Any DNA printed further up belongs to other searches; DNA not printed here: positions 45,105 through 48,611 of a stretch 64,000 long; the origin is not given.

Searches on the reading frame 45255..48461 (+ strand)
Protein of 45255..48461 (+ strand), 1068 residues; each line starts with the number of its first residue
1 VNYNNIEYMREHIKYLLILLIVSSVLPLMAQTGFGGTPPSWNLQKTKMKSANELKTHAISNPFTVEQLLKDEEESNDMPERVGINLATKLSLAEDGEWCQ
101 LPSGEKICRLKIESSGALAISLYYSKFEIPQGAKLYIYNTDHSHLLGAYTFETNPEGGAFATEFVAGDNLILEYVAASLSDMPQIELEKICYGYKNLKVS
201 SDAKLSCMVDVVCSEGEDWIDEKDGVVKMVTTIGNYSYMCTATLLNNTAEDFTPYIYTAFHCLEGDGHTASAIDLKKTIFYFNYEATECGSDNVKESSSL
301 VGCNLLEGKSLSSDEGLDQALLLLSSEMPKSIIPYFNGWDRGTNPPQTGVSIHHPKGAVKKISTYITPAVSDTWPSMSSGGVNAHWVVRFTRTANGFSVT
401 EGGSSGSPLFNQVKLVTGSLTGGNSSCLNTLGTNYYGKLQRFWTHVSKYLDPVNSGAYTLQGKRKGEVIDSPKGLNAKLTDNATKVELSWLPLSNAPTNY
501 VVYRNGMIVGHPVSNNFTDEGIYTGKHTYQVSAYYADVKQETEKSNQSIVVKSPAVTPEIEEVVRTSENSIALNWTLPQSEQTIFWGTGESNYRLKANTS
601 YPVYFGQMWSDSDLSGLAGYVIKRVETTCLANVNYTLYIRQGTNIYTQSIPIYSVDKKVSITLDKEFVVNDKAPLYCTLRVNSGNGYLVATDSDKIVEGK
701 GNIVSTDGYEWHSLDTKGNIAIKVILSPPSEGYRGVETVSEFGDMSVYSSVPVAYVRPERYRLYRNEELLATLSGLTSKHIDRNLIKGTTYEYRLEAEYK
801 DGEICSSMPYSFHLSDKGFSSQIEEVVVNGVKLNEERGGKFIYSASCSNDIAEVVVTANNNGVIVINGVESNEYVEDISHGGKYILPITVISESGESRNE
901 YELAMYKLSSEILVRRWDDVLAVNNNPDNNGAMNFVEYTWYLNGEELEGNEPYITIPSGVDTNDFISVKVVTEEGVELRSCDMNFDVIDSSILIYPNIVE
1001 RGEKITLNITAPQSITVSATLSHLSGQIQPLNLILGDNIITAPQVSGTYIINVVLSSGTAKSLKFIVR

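Call 59: search_protein_families(library=pfam, proteins=[window:45255-48461:+], max_evalue=0.1)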
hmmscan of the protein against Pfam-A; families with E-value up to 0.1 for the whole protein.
window:45255-48461:+ (1068 aa): 4 families
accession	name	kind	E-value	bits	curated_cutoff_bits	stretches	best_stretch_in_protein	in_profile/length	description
PF13365.12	Trypsin_2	-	0.0024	19.1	27.6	1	241-412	2-137/144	Trypsin-like peptidase domain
PF00041.27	fn3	-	0.0087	16.7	25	0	470-534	1-67/84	Fibronectin type III domain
PF12733.13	Cadherin-like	-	0.027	15.3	24.2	1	843-907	18-88/89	Cadherin-like beta sandwich domain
PF16656.11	Pur_ac_phosph_N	-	0.082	13.9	30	0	783-813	66-92/93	Purple acid Phosphatase, N-terminal domain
